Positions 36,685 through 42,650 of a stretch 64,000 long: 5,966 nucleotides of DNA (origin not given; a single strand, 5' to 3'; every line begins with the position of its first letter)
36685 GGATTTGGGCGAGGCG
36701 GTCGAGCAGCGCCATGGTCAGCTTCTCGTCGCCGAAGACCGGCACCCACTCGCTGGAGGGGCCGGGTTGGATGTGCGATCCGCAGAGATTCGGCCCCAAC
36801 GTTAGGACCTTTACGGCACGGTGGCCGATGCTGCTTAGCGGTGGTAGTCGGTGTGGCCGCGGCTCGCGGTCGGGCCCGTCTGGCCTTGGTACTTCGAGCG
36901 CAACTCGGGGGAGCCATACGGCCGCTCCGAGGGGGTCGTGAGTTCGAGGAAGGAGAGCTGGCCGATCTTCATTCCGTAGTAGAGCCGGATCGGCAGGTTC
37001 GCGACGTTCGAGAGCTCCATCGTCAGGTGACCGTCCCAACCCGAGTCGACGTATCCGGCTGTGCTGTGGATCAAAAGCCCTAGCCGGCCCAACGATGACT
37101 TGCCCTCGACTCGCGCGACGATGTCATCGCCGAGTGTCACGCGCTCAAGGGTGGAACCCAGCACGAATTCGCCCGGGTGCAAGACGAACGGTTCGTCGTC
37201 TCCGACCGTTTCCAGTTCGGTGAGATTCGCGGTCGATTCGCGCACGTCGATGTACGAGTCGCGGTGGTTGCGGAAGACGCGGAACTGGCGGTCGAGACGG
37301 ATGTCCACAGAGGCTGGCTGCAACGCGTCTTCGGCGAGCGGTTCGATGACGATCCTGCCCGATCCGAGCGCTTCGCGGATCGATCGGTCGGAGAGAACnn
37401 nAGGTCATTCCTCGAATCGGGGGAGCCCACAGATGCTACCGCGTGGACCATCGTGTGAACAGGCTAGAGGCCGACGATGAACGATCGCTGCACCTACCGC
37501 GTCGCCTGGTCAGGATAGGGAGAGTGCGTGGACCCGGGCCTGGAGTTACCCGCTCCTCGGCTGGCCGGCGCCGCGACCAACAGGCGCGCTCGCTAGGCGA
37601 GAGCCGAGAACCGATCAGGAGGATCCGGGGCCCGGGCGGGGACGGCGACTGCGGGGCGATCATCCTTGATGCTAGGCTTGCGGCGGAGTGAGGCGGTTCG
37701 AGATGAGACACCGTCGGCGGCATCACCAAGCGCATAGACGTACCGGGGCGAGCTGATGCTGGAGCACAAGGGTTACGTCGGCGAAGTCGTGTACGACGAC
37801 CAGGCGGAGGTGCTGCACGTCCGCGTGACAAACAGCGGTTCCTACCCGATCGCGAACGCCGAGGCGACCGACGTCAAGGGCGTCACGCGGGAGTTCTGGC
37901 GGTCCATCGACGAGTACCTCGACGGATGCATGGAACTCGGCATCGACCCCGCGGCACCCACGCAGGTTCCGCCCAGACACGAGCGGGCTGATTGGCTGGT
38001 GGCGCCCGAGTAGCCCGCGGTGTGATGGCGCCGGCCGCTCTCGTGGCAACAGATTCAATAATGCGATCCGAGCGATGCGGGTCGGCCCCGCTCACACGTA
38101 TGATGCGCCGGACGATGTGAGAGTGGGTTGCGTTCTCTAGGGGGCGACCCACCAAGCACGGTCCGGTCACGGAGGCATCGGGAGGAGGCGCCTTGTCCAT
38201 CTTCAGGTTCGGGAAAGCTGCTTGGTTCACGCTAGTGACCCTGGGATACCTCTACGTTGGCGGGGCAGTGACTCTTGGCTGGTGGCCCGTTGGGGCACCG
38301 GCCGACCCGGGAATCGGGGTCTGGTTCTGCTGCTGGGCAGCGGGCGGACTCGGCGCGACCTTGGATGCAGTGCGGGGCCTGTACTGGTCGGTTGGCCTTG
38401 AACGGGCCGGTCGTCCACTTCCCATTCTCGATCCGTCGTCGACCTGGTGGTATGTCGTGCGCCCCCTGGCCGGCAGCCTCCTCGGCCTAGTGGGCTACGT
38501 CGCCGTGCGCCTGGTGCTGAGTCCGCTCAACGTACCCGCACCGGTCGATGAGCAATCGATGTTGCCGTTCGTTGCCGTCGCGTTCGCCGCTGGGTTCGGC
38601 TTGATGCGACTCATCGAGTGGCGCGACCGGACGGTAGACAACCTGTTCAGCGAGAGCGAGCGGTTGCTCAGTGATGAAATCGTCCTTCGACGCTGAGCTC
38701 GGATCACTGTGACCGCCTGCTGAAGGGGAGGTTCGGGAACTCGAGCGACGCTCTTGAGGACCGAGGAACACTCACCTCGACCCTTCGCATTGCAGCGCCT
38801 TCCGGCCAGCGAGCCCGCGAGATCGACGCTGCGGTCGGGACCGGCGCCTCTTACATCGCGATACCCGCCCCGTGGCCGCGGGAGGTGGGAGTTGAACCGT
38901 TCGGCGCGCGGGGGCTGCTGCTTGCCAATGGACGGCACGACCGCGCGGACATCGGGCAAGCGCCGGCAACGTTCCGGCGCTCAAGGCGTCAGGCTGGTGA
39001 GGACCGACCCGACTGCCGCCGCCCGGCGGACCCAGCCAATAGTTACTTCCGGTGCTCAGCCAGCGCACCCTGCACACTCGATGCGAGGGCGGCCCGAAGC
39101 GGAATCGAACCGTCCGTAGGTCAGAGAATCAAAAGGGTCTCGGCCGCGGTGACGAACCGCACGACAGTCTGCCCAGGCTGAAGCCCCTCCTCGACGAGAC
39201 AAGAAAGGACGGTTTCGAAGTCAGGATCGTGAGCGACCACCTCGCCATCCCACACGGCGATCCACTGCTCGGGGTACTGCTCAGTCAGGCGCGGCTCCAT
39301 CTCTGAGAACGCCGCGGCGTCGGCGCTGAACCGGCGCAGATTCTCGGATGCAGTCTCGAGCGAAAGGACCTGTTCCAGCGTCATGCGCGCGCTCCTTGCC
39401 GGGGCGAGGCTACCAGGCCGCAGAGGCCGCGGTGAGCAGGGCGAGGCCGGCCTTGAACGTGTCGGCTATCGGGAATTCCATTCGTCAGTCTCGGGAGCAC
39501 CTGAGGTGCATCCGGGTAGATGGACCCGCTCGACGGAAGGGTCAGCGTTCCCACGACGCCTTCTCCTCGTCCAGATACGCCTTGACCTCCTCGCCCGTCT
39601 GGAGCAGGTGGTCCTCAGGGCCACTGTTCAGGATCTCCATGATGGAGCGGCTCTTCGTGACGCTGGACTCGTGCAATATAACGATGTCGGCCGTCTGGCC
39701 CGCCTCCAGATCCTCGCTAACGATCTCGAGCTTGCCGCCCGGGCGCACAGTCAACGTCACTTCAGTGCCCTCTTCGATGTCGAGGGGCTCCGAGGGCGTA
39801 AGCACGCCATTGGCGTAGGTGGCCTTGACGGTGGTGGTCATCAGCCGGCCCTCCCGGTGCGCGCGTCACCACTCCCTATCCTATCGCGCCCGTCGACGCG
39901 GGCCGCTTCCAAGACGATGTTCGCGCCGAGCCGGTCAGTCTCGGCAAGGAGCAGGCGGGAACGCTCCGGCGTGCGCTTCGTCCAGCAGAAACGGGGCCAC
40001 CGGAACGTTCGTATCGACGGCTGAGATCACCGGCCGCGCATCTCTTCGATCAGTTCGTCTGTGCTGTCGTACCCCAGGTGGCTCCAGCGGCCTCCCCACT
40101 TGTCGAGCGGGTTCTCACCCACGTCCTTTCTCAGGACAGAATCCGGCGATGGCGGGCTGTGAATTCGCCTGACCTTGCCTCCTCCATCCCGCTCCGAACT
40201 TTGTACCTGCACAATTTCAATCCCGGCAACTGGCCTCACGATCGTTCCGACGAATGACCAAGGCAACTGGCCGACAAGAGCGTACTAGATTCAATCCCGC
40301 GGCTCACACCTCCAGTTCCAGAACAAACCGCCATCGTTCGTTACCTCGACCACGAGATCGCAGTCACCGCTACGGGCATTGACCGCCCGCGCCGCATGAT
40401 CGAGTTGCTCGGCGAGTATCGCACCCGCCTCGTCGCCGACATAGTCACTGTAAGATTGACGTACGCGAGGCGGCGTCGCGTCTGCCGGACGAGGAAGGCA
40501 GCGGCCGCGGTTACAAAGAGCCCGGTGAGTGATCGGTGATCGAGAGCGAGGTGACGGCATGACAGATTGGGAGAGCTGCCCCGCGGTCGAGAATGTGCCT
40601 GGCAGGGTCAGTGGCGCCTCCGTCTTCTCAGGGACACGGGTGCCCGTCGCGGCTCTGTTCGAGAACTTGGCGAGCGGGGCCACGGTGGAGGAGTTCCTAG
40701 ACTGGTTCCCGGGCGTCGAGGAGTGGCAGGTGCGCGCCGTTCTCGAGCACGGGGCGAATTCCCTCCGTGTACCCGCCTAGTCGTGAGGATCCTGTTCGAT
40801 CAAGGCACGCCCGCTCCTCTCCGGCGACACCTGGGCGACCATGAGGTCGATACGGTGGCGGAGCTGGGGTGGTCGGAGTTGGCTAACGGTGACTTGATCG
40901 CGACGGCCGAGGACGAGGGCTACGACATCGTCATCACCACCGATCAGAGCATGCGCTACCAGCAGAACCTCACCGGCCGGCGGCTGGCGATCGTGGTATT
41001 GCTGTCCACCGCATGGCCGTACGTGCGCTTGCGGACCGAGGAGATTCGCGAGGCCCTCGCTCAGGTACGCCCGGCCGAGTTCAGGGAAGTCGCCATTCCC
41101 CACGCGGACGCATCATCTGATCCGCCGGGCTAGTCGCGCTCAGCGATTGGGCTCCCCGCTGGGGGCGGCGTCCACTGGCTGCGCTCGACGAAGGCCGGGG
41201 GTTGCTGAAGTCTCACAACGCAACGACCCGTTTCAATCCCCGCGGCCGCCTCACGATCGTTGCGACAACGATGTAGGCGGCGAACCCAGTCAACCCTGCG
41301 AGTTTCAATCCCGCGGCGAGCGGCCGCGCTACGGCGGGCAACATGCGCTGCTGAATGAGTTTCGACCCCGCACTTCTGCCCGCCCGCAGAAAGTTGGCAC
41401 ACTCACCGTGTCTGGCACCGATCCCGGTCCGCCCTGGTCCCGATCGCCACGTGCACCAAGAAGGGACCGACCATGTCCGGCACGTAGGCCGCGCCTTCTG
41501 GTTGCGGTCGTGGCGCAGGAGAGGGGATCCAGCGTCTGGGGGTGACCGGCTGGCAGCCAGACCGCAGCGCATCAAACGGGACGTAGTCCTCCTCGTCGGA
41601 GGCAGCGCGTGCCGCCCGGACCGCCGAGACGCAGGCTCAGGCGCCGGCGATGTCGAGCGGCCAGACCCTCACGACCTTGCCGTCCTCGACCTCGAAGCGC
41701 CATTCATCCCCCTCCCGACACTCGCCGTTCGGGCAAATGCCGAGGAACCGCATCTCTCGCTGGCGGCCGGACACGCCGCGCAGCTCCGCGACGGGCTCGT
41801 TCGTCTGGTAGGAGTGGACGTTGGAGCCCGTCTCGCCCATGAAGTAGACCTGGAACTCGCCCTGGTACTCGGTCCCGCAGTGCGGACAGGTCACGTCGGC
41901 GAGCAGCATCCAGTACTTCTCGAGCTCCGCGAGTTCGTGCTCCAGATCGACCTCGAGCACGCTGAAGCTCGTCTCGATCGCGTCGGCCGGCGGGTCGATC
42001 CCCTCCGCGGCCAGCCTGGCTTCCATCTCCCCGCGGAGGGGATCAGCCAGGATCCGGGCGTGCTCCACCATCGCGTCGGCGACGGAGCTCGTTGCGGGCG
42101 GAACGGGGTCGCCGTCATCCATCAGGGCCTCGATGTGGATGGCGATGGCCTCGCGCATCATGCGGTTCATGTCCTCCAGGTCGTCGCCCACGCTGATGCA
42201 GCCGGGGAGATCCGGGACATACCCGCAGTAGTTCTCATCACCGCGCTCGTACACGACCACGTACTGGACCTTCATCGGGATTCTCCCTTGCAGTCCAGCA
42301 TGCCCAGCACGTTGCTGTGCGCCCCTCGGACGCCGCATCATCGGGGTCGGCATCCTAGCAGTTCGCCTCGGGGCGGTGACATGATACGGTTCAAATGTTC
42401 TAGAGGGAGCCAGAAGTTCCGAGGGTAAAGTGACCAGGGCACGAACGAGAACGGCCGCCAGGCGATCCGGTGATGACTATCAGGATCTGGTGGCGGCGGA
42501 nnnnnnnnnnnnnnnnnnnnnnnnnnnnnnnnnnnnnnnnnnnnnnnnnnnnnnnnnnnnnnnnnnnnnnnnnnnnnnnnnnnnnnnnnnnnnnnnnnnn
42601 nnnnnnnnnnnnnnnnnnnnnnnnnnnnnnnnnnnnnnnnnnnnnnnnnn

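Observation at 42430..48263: Avs-like STAND NTPase with Cap4/DUF4297-type nuclease head, coupled to an unknown 486-aa partner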

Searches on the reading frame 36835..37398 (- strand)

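Call 47: search_protein_families(library=pfam, proteins=[window:36835-37398:-], max_evalue=0.001)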
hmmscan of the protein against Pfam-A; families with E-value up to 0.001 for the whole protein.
window:36835-37398:- (187 aa): 4 families
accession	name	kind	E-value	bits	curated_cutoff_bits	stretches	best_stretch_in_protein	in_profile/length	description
PF22769.1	DCD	-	6.3e-49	166.4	27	1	1-152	1-152/153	dCTP deaminase-like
PF06559.16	DCD_N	-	4.3e-11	43.4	21.4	1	1-150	4-160/164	2'-deoxycytidine 5'-triphosphate deaminase (DCD) N-terminal domain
PF00692.24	dUTPase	-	2e-06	28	22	1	70-161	23-112/129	dUTPase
PF22569.1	DCD_C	-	3.7e-06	26.9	22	1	62-174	67-185/192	2'-deoxycytidine 5'-triphosphate deaminase (DCD), C-terminal domain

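Call 122: search_protein_families(library=padloc, proteins=[window:36835-37398:-], max_evalue=0.00001)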
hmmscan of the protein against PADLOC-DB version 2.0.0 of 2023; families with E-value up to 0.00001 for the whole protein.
window:36835-37398:- (187 aa): 0 families

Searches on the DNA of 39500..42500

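Call 114: search_rna_families(source=window, start=39500, end=42500, threshold=evalue, max_evalue=1)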
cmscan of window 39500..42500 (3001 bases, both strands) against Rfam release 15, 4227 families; matches with E-value up to 1: 1.
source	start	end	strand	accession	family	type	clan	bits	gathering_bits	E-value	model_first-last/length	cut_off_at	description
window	41302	41332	-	RF01322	CRISPR-DR9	Gene; CRISPR;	-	20.4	45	0.35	1-37/37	no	CRISPR RNA direct repeat element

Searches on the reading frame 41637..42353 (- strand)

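Call 47: search_protein_families(library=pfam, proteins=[window:41637-42353:-], max_evalue=0.001)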
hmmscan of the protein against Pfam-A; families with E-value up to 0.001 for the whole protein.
window:41637-42353:- (238 aa): 2 families
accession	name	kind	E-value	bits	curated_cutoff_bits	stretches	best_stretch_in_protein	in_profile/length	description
PF15919.11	HicB_lk_antitox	-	4.1e-14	53.2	27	1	32-95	2-65/123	HicB_like antitoxin of bacterial toxin-antitoxin system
PF21748.3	UPF0150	-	2.5e-05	24.6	27.3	1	35-85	12-64/64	UPF0150-like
